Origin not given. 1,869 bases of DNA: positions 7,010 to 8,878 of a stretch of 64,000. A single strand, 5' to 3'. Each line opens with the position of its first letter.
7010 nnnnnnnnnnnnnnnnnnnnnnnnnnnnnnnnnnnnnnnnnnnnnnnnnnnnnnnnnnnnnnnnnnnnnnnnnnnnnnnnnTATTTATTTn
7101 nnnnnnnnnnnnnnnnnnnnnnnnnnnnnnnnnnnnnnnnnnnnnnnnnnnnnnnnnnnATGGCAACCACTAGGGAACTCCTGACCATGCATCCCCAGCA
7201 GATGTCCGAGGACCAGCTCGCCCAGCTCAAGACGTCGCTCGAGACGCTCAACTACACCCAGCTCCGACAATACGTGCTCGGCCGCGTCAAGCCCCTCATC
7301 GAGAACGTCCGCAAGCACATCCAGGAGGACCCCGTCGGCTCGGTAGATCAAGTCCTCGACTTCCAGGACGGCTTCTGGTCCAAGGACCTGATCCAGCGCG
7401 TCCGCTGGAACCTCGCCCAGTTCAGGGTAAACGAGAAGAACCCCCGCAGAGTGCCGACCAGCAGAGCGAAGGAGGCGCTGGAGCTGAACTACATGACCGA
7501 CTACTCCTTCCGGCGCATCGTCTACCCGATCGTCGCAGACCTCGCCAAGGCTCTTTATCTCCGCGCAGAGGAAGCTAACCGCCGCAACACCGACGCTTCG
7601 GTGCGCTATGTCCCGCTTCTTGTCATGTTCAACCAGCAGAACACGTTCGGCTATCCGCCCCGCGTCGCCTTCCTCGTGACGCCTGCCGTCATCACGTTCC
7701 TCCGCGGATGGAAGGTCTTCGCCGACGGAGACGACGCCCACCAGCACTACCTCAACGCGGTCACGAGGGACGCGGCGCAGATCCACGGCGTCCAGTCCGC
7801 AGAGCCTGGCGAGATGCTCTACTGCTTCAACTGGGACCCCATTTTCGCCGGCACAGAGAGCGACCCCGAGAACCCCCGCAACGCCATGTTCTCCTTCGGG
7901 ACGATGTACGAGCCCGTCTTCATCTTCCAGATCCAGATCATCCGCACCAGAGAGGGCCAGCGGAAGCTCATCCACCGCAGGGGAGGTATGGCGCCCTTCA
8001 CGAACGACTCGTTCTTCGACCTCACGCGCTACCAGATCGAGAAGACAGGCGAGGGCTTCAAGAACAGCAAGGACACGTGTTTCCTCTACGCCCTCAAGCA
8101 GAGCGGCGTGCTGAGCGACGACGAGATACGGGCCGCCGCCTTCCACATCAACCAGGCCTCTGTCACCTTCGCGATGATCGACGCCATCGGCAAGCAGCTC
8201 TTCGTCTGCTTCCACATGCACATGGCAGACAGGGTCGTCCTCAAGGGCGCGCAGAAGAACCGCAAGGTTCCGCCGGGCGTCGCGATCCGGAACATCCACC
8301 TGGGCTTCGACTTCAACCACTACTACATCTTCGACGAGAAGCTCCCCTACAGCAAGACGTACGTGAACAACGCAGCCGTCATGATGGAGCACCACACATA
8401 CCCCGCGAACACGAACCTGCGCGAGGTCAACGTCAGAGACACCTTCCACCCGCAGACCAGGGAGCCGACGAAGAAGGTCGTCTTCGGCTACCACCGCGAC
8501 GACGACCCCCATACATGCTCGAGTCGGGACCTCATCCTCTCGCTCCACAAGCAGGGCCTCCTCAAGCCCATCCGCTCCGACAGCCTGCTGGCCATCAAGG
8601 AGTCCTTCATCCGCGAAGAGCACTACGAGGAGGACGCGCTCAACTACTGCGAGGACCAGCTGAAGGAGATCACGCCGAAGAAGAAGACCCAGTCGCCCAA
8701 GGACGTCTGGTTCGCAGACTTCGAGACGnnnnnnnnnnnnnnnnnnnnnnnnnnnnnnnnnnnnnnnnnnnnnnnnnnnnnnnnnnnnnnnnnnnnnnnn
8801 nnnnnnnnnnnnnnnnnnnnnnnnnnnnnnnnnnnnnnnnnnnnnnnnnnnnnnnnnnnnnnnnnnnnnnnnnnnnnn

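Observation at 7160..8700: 510-aa N-terminal extension on the protein-primed polymerase: possible terminal-protein fusion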

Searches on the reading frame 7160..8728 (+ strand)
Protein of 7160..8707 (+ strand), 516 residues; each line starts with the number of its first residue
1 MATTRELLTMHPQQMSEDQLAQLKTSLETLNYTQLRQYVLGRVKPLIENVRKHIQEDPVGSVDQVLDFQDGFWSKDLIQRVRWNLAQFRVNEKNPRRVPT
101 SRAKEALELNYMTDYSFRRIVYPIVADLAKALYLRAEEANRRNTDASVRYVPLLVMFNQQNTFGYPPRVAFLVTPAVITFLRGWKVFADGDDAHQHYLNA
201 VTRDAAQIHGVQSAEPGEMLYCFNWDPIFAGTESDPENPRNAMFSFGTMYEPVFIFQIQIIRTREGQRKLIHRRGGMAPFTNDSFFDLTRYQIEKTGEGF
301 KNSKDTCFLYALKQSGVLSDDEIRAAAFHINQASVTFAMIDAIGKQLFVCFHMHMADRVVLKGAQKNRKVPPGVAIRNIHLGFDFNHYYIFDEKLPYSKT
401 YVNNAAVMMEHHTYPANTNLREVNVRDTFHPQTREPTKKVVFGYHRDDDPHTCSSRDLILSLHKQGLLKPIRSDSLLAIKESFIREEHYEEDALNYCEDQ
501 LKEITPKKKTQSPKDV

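Call 3: search_protein_families(library=pfam, proteins=[window:7160-8700:+], max_evalue=0.1)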
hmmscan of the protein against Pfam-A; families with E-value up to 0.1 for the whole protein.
window:7160-8700:+ (513 aa): 0 families

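Call 10: find_homologous_proteins(query=window:7160-8707:+, max_evalue=0.001)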
Query window:7160-8707:+ (516 aa): 4 proteins with E <= 0.001 among 6569 candidates.
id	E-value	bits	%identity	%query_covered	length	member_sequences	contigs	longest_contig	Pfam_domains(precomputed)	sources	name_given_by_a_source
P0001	2.8e-240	817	73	95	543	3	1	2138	-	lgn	-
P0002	1.5e-100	356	68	48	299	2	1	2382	-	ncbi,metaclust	ncbi:Serine/threonine protein kinase, partial [Giardia duodenalis]|metaclust:status=active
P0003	9.7e-79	284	60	46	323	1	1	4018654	-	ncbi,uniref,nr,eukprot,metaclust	ncbi:hypothetical protein GL50803_0092663 [Giardia duodenalis]|uniref:Uncharacterized protein n=1 Ta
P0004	1.4e-53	201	66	26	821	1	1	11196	PF03175.19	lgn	-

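Call 31: predict_structure(alignment_id=A1)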
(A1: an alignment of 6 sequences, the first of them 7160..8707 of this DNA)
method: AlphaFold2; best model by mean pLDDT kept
length: 516 residues; sequences in the alignment: 6
mean_pLDDT: 40.9   pTM: 0.40
mean pLDDT of the five models: 40.9, 38.7, 37.4, 37.1, 34.1
residues with pLDDT >= 90: 0; 70-90: 52; 50-70: 91; < 50: 373
segments of 3 or more residues with pLDDT < 50: 58-66, 89-114, 145-149, 151-153, 155-172, 183-423, 446-463, 466-516
pLDDT, mean of each block of 10 residues (from residue 1): 80 84 84 79 73 58 48 66 62 32 33 52 66 62 51 43 30 49 43 37 40 29 23 26 22 24 24 23 22 22 27 33 32 22 21 19 24 25 22 26 33 38 57 61 46 41 44 31 27 38 36 31
secondary structure, 60 per line:
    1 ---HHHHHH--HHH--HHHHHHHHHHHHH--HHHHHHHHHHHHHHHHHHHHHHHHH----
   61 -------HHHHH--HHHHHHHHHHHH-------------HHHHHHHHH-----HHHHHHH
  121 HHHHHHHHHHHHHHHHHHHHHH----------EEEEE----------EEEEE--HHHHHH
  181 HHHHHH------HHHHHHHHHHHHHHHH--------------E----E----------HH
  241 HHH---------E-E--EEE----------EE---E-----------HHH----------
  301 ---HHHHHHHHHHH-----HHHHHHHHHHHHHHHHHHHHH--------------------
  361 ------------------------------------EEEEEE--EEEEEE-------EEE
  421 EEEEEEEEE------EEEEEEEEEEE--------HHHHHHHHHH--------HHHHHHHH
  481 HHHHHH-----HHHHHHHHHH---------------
elements in order: H4-9 H17-29 H32-56 H68-72 H75-86 H100-108 H114-142 E153-157 E168-172 H175-186 H193-208 H239-243 E258-260 H304-314 H320-340 E397-402 E405-410 E418-429 E436-446 H455-464 H473-486 H492-501

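Call 32: search_protein_representatives(protein=window:7160-8707:+)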
Query: 516 residues. Proteins with E-value up to 0.001 (for the whole library): 22; up to 1e-10: 3; up to 1e-30: 3. The best 22 are listed.
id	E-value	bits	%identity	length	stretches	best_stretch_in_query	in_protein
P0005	0.0e+00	1157.9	97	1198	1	1-516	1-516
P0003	3.1e-79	283.8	72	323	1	1-181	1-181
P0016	2.5e-39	152.2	99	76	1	1-75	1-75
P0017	2.0e-09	53.5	39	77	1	3-73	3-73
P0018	1.1e-08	51.1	32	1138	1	256-408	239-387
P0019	1.6e-08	50.5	49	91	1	434-504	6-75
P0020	1.3e-06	44.3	34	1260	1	263-405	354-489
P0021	1.6e-06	44.0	27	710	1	258-440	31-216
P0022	5.7e-06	42.2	23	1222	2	253-408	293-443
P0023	7.3e-06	41.8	28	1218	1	250-509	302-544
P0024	9.9e-05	38.1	31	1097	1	255-405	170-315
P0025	2.1e-04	37.0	25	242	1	250-412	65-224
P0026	2.6e-04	36.7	27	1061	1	269-410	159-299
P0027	2.8e-04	36.6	32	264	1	246-332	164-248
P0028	3.0e-04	36.5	29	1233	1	252-395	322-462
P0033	7.8e-04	35.1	29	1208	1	263-509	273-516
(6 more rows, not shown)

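Call 34: search_protein_families(library=pfam, proteins=[P0018, P0020, P0021, P0022, P0023, P0024, P0026, P0028, P0025], max_evalue=0.01)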
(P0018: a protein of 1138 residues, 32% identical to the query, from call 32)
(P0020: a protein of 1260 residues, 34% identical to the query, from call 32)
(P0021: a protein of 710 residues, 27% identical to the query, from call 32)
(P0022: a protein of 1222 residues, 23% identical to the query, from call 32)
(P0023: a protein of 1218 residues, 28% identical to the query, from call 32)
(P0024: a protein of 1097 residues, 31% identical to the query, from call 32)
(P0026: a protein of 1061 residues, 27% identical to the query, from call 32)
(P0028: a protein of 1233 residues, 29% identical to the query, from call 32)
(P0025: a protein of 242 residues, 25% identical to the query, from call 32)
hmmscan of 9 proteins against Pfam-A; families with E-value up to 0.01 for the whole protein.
P0018 (1138 aa): 1 family
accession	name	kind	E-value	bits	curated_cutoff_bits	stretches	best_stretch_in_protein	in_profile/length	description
PF03175.18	DNA_pol_B_2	-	3.5e-36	125.6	25.8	1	538-921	10-397/468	DNA polymerase type B, organellar and viral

P0020 (1260 aa): 1 family
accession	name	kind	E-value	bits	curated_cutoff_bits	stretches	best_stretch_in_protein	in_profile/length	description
PF03175.18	DNA_pol_B_2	-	7.6e-36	124.4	25.8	1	642-1032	9-403/468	DNA polymerase type B, organellar and viral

P0021 (710 aa): 1 family
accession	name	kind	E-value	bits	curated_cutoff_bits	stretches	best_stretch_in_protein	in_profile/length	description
PF03175.18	DNA_pol_B_2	-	1.5e-21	77.3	25.8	2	365-543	8-184/468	DNA polymerase type B, organellar and viral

P0022 (1222 aa): 1 family
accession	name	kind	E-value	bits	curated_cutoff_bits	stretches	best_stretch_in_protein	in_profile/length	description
PF03175.18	DNA_pol_B_2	-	3.2e-32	112.5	25.8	2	736-1035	135-432/468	DNA polymerase type B, organellar and viral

P0023 (1218 aa): 1 family
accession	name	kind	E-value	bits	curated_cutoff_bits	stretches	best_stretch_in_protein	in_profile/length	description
PF03175.18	DNA_pol_B_2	-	1.6e-33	116.8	25.8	1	617-1025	11-421/468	DNA polymerase type B, organellar and viral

P0024 (1097 aa): 1 family
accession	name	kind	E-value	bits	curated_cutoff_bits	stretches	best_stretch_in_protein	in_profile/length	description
PF03175.18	DNA_pol_B_2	-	8.3e-40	137.5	25.8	1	464-913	6-457/468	DNA polymerase type B, organellar and viral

P0026 (1061 aa): 1 family
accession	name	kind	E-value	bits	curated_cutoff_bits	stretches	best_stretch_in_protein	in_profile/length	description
PF03175.18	DNA_pol_B_2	-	5.3e-32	111.7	25.8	1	456-902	10-459/468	DNA polymerase type B, organellar and viral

P0028 (1233 aa): 1 family
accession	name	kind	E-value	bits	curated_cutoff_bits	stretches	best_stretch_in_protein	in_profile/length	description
PF03175.18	DNA_pol_B_2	-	2.9e-35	122.5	25.8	1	633-1029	12-411/468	DNA polymerase type B, organellar and viral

P0025 (242 aa): 0 families

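Call 44: search_solved_structures(query=A2, max_evalue=10, show_alignments=3)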
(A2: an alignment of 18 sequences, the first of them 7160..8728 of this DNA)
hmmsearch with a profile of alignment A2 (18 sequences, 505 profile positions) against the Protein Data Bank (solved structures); distinct sequences matched with E-value up to 10: 1.
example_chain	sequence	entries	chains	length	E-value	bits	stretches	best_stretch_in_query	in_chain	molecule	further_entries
9xzq_B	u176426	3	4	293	0.0066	18.7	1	58-180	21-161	tRNA (guanine(9)-N1)-methyltransferase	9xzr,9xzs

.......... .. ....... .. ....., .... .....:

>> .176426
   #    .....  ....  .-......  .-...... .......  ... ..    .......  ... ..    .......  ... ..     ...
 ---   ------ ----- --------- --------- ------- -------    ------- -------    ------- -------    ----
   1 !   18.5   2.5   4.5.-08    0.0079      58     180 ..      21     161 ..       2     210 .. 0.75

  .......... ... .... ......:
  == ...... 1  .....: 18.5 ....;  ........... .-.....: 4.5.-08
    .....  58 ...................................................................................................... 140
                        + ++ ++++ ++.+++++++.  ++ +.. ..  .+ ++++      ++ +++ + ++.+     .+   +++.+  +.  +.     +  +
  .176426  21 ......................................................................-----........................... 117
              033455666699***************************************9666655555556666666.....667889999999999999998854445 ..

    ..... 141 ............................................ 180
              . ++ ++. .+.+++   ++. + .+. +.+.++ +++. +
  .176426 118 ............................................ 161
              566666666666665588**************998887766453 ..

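Call 45: find_homologous_proteins(query=A2, max_evalue=0.001)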
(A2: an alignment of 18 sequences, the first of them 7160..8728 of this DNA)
Query A2 (18 sequences) (523 aa, profile of the alignment): 4 proteins with E <= 0.001 among 7919 candidates.
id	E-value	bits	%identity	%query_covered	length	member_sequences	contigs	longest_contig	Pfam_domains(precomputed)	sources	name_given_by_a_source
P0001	5.8e-149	515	73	95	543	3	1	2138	-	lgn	-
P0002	2.0e-81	293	69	49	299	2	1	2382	-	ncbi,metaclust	ncbi:Serine/threonine protein kinase, partial [Giardia duodenalis]|metaclust:status=active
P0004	2.2e-40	157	68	27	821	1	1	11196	PF03175.19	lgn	-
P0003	2.6e-23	101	60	45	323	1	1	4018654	-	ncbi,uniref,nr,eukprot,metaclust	ncbi:hypothetical protein GL50803_0092663 [Giardia duodenalis]|uniref:Uncharacterized protein n=1 Ta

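Call 56: predict_structure(alignment_id=A2)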
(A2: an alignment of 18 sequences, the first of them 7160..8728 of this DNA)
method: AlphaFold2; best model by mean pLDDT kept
length: 523 residues; sequences in the alignment: 18
mean_pLDDT: 71.8   pTM: 0.47
mean pLDDT of the five models: 71.8, 70.9, 69.6, 69.2, 66.7
residues with pLDDT >= 90: 112; 70-90: 207; 50-70: 98; < 50: 106
segments of 3 or more residues with pLDDT < 50: 91-113, 161-163, 201-220, 227-248, 263-275, 484-496, 518-523
pLDDT, mean of each block of 10 residues (from residue 1): 76 83 86 85 90 90 87 78 71 39 39 63 88 88 70 75 58 72 61 55 40 33 49 38 48 80 42 56 90 78 78 92 81 68 90 87 80 88 87 89 94 90 91 89 85 91 87 61 49 50 49 54 41
secondary structure, 60 per line:
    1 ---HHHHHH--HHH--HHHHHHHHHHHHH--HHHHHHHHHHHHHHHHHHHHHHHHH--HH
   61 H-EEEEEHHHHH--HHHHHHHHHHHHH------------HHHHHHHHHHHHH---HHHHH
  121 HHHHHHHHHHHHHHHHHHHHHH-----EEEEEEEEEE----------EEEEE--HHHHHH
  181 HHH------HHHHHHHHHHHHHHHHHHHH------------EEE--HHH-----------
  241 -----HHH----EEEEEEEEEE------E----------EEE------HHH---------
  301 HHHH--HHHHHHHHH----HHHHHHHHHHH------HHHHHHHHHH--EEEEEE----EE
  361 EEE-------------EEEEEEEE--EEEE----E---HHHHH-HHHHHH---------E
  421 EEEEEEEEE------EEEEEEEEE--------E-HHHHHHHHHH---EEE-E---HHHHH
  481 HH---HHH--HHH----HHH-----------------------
elements in order: H4-9 H17-29 H32-56 E63-67 H68-72 H75-87 H100-112 H116-142 E148-157 E168-172 H175-183 H190-209 E222-224 E253-262 E280-282 H301-304 H307-315 H320-330 H337-346 E349-354 E359-363 E377-384 E387-390 H399-403 H405-410 E420-429 E436-444 H455-464 E468-470 H476-482

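Call 59: fold_search(model_id=the predicted structure, library=viral)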
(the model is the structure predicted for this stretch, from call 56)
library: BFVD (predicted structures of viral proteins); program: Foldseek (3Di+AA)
matches with E <= 10: 315; with E <= 0.001: 0
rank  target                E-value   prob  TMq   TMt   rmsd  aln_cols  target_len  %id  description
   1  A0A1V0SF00            2.5e-02  1.00  0.14  0.21   5.1       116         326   18  OTU domain-containing protein [Hokovirus HKV1]
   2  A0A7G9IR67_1          3.3e-02  0.30  0.15  0.08  20.6       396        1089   11  Uncharacterized protein [Frankliniella occidentalis associated negev-like virus 2]
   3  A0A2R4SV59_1          3.5e-02  0.18  0.13  0.06  38.5       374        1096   11  Polyprotein [Brandeis virus]
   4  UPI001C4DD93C         9.1e-02  0.77  0.13  0.39  13.8       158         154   13  (no name look-up for this kind of identifier)
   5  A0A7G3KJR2            1.1e-01  0.99  0.13  0.05   3.7        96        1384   12  Polyprotein (Fragment) [Leucoagaricus tymovirus A]
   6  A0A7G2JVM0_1          1.3e-01  0.98  0.12  0.07   3.1        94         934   11  RdRp [Grapevine berry inner necrosis virus]
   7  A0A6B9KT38            1.4e-01  0.21  0.13  0.25  31.4       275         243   12  Replicase (Fragment) [Insect-associated tymovirus 5]
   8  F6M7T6                1.8e-01  0.47  0.11  0.09  13.7       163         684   10  (no name in the UniProt tables at hand)
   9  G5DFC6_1              2.3e-01  0.20  0.13  0.07  26.0       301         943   11  Methyltransferase helicase [Blueberry necrotic ring blotch virus]
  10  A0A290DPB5            3.0e-01  0.51  0.14  0.09  16.2       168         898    8  (no name in the UniProt tables at hand)
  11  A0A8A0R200            3.5e-01  0.11  0.13  0.11  20.8       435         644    8  RNA-dependent RNA polymerase (Fragment) [Foveavirus mali]
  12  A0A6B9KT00            3.7e-01  0.51  0.13  0.29  13.5       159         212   11  Replicase (Fragment) [Insect-associated tymovirus 8]
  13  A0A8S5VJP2            3.7e-01  0.09  0.12  0.17  12.7       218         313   12  (no name in the UniProt tables at hand)
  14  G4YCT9                4.1e-01  0.51  0.13  0.27   9.4       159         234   11  (no name in the UniProt tables at hand)
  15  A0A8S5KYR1            4.4e-01  0.07  0.09  0.12  31.1       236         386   13  Maturation protein [ssRNA phage Gephyllon.1_14]
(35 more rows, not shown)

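Call 69: search_protein_families(library=pfam, alignment_id=A2, max_evalue=1)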
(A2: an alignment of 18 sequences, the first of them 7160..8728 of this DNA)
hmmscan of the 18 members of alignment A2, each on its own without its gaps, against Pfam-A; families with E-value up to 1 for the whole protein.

A. member 1, window:7160-8728:+ (523 aa): 0 families

B. families by the number of members that match (of 18 scanned): 10 families
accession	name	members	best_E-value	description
PF15963.11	Myb_DNA-bind_7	1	0.0013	Myb DNA-binding like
PF01270.23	Glyco_hydro_8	1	0.026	Glycosyl hydrolases family 8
PF03484.21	B5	1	0.039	tRNA synthetase B5 domain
PF19349.4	DUF5927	1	0.063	Family of unknown function (DUF5927)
PF17841.6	Bep_C_terminal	1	0.14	BID domain of Bartonella effector protein (Bep)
PF18974.5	DUF5710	1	0.18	Domain of unknown function (DUF5710)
PF13151.12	DUF3990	1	0.19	Protein of unknown function (DUF3990)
PF08793.15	2C_adapt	1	0.24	2-cysteine adaptor domain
PF02042.20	RWP-RK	1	0.45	RWP-RK domain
PF21096.2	RecA_C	1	0.78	RecA C-terminal domain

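Call 71: fold_search(model_id=the predicted structure, library=pdb)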
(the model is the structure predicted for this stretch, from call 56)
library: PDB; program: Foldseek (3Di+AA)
matches with E <= 10: 193; with E <= 0.001: 0
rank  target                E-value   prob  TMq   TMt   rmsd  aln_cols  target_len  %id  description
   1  2yin_B                9.9e-02  0.09  0.09  0.10  22.7       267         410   11  STRUCTURE OF THE COMPLEX BETWEEN Dock2 AND Rac1. (released 2011-05-25)
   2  2wmn_A                1.1e-01  0.06  0.07  0.08  23.0       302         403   11  Structure of the complex between DOCK9 and Cdc42-GDP. (released 2009-09-22)
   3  6tky_B                1.4e-01  0.06  0.07  0.09  23.8       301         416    8  Crystal structure of the DHR2 domain of DOCK10 in complex with CDC42 (released 2020-01-22)
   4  2yin_A                1.4e-01  0.05  0.08  0.09  24.0       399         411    9  STRUCTURE OF THE COMPLEX BETWEEN Dock2 AND Rac1. (released 2011-05-25)
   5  2wmo_A                1.5e-01  0.06  0.07  0.09  22.5       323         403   10  Structure of the complex between DOCK9 and Cdc42. (released 2009-09-22)
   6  7dpa_A                1.6e-01  0.06  0.08  0.04  23.1       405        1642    8  Cryo-EM structure of the human ELMO1-DOCK5-Rac1 complex (released 2021-08-04)
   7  4a5u_A                2.0e-01  0.85  0.14  0.43  14.5       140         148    8  Turnip yellow mosaic virus proteinase and Escherichia coli 30S ribosomal S15 (released 2012-11-14)
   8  5lwa_A                2.1e-01  0.80  0.14  0.43  13.6       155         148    8  TURNIP YELLOW MOSAIC VIRUS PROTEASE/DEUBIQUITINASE DOMAIN, I847A MUTANT (released 2017-10-25)
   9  5lw5_B                2.2e-01  0.75  0.13  0.43  13.5       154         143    8  TURNIP YELLOW MOSAIC VIRUS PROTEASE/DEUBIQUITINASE DOMAIN, DELTAC5 MUTANT (released 2017-10-25)
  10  8i5f_A                2.2e-01  0.08  0.09  0.10  22.2       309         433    8  Crystal structure of the DHR-2 domain of DOCK10 in complex with Cdc42 (T17N mutant) (released 2023-03-15)
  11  6tky_A                2.2e-01  0.07  0.08  0.09  24.1       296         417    8  Crystal structure of the DHR2 domain of DOCK10 in complex with CDC42 (released 2020-01-22)
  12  9lx0_B                2.6e-01  0.05  0.08  0.03  22.4       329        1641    9  DOCK5/ELMO1 complex with RhoG and Rac1 on lipid membrane (released 2025-11-19)
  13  5lwa_B                2.9e-01  0.72  0.14  0.44  13.4       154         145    8  TURNIP YELLOW MOSAIC VIRUS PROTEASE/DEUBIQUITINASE DOMAIN, I847A MUTANT (released 2017-10-25)
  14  2wm9_A                3.1e-01  0.04  0.07  0.08  22.6       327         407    9  Structure of the complex between DOCK9 and Cdc42. (released 2009-09-22)
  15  9csh_C                3.6e-01  0.97  0.13  0.44   3.5        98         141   11  Turnip Yellow Mosaic Virus (TYMV) protease (PRO) bound to a ubiquitin variant (UbV3) (released 2025-01-22)
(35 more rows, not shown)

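Call 80: find_encoding_contigs(protein=P0003, flank=10000, max_places=2)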
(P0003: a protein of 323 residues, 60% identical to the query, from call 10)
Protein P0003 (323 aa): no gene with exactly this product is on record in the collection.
